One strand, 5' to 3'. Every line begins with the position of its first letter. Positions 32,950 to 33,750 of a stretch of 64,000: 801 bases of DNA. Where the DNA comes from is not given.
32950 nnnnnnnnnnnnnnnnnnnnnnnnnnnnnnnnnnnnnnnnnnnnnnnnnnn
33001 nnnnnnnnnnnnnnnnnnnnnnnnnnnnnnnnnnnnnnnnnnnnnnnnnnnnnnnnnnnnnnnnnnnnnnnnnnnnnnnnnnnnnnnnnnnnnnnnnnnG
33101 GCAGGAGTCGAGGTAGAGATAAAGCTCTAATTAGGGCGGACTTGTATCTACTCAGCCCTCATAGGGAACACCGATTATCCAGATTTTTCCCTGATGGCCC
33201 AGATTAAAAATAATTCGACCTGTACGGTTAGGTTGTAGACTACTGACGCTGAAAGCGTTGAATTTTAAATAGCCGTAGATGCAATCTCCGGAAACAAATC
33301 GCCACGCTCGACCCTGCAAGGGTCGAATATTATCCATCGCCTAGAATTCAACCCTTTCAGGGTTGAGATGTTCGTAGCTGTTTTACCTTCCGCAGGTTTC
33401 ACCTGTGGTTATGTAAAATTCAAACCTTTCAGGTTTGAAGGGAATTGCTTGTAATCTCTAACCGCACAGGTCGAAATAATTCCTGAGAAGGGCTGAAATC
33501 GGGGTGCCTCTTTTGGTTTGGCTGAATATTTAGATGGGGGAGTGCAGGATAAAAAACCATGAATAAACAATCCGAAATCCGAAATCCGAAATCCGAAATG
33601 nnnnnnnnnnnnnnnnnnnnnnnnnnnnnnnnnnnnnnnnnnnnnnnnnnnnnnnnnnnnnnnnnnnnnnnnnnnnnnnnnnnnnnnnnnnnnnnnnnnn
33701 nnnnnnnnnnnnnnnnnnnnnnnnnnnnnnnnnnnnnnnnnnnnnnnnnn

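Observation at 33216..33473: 258-bp element that is a chain of GNRA-like and TTTCA-loop hairpins; mobile (TSD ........) but with the look of a structured RNA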

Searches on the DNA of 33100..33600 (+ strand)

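Call 13: search_rna_families(source=window, start=33100, end=33600, threshold=evalue, max_evalue=10)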
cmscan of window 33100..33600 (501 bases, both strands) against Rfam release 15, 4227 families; matches with E-value up to 10: 3.
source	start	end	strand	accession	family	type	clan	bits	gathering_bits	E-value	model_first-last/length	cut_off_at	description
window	33551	33600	-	RF03650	mir-1290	Gene; miRNA;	-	21.6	82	0.07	24-76/76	5'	mir-1290 microRNA precursor family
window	33123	33200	-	RF00569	SNORD19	Gene; snRNA; snoRNA; CD-box;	CL00048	17.8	35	1.8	1-76/76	no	Small nucleolar RNA SNORD19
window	33274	33306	-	RF00521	SAM_alpha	Cis-reg; riboswitch;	-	10.9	36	9.4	10-42/79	no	Alpha-proteobacteria SAM riboswitch aptamer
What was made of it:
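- Closest known: Rfam RF01687 Acido-Lenti-1 RNA motif. Different: The window copies do not score with the Rfam model even at E<=10 (call 13).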

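Call 36: search_dna_similar(query=window:33200-33490:+, collection=plasmids, mode=distant, max_evalue=0.01)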
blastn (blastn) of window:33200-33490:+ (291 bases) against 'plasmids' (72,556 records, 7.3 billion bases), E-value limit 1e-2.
No match.

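Call 94: build_rna_model(alignment_id=A3, structure=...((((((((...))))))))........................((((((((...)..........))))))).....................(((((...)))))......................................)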
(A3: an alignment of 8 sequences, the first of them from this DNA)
Model R1 built from alignment A3 (8 sequences, 147 columns); structure: as given.
model positions 121; base pairs 21; branch points 2; effective number of sequences 2.2; information 0.59 bits per position. Calibrated on 0.2 Mb of random sequence (short: E-values are rough).
structure used (alignment columns):
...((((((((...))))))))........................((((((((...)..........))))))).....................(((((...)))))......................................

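Call 95: search_with_rna_model(model_id=R1, sources=[window, L001, L002, L003, L007, L008, L009, L011, L012, L018, L020, L022, L023, L029, L031, L033, L035, L037, L040, L042, L043, L045, L046, L047, L049, L050, L052, L055, L057, L059, L063, L064, L065, L067, L068, L075, L076, L079, L083, L085, L088, L091, L093, L098, L099, L100, L107, L108, L111, L112, L113, L115, L241, L242, L243, L244, L245], max_evalue=0.1)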
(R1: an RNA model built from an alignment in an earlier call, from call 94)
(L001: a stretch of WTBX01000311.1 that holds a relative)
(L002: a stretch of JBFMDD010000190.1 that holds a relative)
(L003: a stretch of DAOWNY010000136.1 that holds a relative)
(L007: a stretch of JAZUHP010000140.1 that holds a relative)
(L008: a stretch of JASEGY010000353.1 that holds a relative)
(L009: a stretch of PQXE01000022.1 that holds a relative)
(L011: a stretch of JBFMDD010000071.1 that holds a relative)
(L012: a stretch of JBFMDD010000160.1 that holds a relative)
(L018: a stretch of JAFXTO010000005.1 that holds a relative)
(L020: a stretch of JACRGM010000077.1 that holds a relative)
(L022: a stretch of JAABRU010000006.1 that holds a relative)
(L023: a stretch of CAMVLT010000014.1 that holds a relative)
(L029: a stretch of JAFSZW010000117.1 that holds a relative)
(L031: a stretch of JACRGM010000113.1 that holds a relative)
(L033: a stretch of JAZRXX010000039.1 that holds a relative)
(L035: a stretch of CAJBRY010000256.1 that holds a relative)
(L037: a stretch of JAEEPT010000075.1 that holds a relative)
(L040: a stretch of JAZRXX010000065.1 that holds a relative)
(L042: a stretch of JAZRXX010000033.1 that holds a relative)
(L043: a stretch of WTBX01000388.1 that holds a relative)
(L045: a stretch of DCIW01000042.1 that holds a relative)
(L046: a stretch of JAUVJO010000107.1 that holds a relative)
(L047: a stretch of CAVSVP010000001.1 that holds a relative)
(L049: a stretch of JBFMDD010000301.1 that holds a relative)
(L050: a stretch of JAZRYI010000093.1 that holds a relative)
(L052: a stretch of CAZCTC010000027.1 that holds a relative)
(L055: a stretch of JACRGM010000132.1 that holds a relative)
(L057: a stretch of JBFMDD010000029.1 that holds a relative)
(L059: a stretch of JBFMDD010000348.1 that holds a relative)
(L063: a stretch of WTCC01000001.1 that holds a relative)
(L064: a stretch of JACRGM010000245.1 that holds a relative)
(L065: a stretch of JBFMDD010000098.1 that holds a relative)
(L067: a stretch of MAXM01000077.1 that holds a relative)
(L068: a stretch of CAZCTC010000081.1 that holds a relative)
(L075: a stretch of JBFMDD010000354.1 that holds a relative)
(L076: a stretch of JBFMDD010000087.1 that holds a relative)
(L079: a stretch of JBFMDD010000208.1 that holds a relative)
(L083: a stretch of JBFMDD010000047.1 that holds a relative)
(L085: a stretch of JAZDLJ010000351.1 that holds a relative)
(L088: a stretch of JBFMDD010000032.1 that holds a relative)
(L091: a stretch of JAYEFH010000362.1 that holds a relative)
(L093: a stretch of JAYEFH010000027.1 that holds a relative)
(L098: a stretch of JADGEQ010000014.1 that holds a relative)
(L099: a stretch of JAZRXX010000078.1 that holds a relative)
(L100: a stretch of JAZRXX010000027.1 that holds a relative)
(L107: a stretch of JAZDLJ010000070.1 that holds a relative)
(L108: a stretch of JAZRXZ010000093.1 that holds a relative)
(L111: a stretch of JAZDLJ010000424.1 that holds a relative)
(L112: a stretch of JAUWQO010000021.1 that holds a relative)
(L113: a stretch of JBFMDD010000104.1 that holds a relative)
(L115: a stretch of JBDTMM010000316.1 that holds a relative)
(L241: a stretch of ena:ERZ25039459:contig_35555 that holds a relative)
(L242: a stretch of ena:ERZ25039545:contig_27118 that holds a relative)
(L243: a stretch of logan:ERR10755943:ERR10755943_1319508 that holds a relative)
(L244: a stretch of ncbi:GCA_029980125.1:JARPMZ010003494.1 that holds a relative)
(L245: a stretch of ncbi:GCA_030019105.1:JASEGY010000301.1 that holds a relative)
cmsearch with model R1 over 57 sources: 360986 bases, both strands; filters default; matches with E-value up to 0.1: 59.
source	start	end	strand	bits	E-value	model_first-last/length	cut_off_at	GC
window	33345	33473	+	116.4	5.4e-26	1-121/121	no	0.43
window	50686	50809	-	114.5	1.6e-25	1-121/121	no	0.47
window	50823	50949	+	110.5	1.5e-24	1-121/121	no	0.43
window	33216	33329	-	105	3.4e-23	1-121/121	no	0.48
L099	1312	1436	-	71.4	5.5e-15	1-121/121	no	0.52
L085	355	554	-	45.2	1.4e-08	1-121/121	no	0.46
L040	4067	4180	+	38.6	5.8e-07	1-121/121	no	0.58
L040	5472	5566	-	38.4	6.6e-07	4-94/121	no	0.57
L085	603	699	+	35.2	3.9e-06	4-107/121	no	0.51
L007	1328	1461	-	27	0.0004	1-121/121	no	0.33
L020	4491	4583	+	26.1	0.00066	1-121/121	no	0.39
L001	1288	1388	+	25.7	0.00083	1-121/121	no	0.36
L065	2557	2745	+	25.3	0.001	1-121/121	no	0.49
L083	4759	4855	-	25.3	0.0011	1-121/121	no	0.28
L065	2500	2581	-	23.3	0.0031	1-121/121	no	0.44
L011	28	123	+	22.8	0.0043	1-121/121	no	0.28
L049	5002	5097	-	22.8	0.0043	1-121/121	no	0.28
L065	5177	5272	-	22.8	0.0043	1-121/121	no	0.28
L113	4840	4935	-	22.8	0.0043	1-121/121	no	0.28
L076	3864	3959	-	22.7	0.0046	1-121/121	no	0.29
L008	3576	3665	+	21.4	0.0092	1-121/121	no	0.56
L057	68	163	+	21.1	0.011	1-121/121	no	0.31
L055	96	160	+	20.9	0.012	1-121/121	no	0.34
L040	4053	4164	-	20.8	0.013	1-121/121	no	0.55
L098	7097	7190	-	20.5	0.015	1-121/121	no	0.37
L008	3467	3566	-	20.5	0.015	1-121/121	no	0.51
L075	27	122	+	20.4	0.016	1-121/121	no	0.32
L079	30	125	+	20.4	0.016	1-121/121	no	0.32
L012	24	119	+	20.4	0.016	1-121/121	no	0.32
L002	28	123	+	20.4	0.017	1-121/121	no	0.29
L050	7381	7472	-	20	0.021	1-121/121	no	0.33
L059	1393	1488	-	19.9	0.022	1-121/121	no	0.33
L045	1619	1744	-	19.8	0.023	1-121/121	no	0.46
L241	2863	2895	+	19.8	0.023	1-121/121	no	0.48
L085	883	916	+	19.8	0.023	1-121/121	no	0.29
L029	1243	1338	+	19.7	0.025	1-121/121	no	0.36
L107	7690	7725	-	19.5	0.027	1-121/121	no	0.31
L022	1558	1587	-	19.4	0.028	1-121/121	no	0.53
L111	1472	1508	-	19.3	0.03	1-121/121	no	0.3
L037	5703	5806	-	19.1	0.034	1-121/121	no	0.3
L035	592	619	-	19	0.037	1-121/121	no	0.43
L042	4841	4875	-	18.7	0.043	1-121/121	no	0.37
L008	92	123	+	18.5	0.047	1-121/121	no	0.47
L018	695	724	-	18.4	0.049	1-121/121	no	0.33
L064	99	127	-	18.3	0.053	1-121/121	no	0.45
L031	2424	2452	+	18.3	0.053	1-121/121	no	0.45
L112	4342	4476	+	18.2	0.056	1-121/121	no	0.5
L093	3208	3239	+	18.2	0.057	1-121/121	no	0.41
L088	2023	2052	+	18.2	0.057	1-121/121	no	0.43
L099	1485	1543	+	18.1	0.058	1-60/121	3'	0.56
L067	71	96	-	17.9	0.065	1-121/121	no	0.46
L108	2430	2463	-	17.8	0.071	1-121/121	no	0.44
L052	33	146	-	17.7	0.075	1-121/121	no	0.48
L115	1331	1355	-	17.6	0.08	1-121/121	no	0.4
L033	2031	2055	+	17.5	0.082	1-121/121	no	0.48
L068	341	365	+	17.2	0.097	1-121/121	no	0.48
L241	1143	1166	-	17.2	0.1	1-121/121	no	0.5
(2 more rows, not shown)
